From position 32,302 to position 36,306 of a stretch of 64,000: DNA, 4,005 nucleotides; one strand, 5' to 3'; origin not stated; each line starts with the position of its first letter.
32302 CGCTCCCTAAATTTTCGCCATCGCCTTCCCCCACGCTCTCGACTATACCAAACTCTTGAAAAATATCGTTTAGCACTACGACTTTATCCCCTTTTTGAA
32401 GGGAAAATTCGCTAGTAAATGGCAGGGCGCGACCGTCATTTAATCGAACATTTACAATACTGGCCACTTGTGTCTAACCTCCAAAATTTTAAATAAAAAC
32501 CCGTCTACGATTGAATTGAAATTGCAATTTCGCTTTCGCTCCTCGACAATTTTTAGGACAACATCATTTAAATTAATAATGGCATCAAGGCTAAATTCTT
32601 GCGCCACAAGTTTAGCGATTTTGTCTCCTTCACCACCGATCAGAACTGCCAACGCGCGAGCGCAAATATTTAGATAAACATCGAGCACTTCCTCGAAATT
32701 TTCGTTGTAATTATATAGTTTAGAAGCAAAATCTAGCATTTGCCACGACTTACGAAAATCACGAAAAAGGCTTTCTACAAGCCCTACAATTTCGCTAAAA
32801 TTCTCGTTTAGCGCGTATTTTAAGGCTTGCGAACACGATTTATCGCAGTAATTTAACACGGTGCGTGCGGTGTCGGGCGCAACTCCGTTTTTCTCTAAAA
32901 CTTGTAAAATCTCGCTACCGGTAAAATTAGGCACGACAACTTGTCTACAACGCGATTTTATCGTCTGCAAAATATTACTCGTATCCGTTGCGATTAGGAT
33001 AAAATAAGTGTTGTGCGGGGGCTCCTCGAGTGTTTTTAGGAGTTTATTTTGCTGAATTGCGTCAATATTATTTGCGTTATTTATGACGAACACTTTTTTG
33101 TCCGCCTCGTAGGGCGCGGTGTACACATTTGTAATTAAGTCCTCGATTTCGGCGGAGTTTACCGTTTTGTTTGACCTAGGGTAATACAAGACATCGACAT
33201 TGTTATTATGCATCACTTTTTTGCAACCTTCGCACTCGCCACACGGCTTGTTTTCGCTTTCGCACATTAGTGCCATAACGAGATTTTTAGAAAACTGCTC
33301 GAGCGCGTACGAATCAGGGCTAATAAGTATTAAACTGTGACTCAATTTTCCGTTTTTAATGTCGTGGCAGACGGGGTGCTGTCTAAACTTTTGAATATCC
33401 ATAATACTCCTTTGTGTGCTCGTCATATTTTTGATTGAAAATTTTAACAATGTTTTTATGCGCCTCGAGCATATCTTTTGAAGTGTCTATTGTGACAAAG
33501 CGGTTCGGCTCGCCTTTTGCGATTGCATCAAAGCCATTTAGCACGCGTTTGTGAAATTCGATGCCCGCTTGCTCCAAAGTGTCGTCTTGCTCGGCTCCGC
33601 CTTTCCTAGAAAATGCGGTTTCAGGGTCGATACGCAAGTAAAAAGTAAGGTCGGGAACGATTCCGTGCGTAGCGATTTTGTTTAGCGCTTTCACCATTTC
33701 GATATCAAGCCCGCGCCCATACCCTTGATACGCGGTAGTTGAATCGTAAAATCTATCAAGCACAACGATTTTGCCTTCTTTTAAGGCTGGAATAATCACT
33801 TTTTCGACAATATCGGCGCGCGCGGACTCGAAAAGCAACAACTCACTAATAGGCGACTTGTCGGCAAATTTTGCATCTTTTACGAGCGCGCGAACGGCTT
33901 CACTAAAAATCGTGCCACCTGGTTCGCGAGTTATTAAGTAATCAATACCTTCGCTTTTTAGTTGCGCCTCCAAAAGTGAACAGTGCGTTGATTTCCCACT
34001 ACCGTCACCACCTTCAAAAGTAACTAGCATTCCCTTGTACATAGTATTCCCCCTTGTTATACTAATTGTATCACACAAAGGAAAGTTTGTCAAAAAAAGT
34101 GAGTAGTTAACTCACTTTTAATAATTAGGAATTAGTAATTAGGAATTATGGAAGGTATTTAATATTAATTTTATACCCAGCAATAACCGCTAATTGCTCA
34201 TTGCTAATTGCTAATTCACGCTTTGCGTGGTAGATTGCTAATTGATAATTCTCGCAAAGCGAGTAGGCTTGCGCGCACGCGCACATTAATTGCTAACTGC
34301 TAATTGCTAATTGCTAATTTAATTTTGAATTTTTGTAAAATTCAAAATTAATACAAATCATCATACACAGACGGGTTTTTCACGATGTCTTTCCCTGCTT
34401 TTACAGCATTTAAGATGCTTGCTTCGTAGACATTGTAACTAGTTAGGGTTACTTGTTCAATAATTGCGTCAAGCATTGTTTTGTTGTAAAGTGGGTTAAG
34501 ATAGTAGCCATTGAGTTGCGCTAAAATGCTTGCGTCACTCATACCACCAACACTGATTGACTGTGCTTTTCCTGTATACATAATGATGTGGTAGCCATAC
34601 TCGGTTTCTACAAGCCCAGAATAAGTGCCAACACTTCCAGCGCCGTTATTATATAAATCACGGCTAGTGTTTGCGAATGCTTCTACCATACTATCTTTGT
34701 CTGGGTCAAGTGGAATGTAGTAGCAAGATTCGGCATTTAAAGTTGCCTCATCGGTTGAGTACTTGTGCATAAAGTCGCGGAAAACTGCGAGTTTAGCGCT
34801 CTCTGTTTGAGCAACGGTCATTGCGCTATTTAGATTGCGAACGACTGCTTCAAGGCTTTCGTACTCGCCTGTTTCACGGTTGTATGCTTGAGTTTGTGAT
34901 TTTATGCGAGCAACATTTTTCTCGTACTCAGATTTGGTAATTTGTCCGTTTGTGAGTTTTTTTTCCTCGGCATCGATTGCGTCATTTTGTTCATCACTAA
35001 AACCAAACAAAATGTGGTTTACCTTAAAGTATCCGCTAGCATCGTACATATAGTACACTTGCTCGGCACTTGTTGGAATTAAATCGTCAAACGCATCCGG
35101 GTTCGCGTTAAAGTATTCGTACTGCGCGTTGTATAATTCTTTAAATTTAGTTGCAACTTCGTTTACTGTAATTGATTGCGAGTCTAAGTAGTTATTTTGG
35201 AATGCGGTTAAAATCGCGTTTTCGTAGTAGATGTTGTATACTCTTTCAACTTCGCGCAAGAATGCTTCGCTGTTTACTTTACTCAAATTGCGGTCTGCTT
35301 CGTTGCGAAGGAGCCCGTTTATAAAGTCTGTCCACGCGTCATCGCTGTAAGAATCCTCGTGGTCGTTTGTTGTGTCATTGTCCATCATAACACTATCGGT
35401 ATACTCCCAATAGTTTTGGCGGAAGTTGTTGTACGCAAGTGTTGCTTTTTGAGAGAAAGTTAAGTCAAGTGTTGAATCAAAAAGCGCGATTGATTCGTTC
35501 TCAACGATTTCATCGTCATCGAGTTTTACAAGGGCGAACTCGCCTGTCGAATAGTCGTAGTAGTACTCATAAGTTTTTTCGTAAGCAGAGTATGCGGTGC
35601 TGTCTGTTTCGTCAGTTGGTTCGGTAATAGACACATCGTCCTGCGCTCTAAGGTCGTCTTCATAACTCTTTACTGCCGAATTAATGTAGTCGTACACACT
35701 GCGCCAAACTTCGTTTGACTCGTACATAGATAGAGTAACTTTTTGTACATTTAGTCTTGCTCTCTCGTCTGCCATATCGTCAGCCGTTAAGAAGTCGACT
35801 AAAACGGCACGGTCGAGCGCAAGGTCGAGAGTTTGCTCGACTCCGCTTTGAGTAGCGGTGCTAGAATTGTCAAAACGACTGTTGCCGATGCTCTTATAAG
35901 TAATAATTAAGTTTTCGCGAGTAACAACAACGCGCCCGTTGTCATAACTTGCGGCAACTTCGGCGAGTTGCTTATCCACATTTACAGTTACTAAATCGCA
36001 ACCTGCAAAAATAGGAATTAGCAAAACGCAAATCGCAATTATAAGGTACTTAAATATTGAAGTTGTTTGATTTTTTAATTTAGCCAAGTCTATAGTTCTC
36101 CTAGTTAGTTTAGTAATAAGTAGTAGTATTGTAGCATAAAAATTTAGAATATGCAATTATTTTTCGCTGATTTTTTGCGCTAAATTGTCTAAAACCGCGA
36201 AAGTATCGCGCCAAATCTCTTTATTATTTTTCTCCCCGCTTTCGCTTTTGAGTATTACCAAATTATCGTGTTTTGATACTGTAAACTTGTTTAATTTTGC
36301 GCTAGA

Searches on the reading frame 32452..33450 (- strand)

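Call 16: search_protein_families(library=pfam, proteins=[window:32452-33450:-])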
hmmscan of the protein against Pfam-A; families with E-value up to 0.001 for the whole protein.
window:32452-33450:- (332 aa): 2 families
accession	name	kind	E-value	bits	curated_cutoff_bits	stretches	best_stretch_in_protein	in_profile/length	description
PF13177.12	DNA_pol3_delta2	-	7.2e-41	140.3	27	1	29-175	11-159/161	DNA polymerase III, delta subunit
PF06144.19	DNA_pol3_delta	-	0.00063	20.2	21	0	98-157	38-104/124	DNA polymerase III, delta subunit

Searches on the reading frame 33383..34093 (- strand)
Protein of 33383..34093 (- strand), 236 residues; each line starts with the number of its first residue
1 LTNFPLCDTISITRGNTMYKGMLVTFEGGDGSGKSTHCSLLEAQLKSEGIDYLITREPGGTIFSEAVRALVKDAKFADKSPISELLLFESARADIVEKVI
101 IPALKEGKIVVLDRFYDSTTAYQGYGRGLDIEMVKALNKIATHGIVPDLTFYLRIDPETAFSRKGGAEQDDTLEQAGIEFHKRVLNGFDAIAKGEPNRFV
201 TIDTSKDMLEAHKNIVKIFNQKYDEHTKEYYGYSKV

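Call 30: search_protein_families(library=pfam, proteins=[window:33383-34093:-], max_evalue=0.01)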
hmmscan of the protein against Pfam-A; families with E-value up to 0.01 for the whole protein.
window:33383-34093:- (236 aa): 3 families
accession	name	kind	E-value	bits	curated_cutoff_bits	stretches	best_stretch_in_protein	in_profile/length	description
PF02223.23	Thymidylate_kin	-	6.9e-48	163.2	27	1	26-215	1-185/185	Thymidylate kinase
PF13521.12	AAA_28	-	3.4e-06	27.8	27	1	24-175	2-134/164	AAA domain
PF13207.12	AAA_17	-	0.0044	17.7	27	1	28-164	2-119/136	AAA domain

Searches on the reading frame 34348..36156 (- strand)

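Call 16: search_protein_families(library=pfam, proteins=[window:34348-36156:-])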
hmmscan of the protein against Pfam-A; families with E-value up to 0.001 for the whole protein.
window:34348-36156:- (602 aa): 1 family
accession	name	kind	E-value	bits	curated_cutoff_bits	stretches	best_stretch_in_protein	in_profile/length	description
PF13616.12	Rotamase_3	-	0.0001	23.3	22.5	0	457-529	51-114/116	PPIC-type PPIASE domain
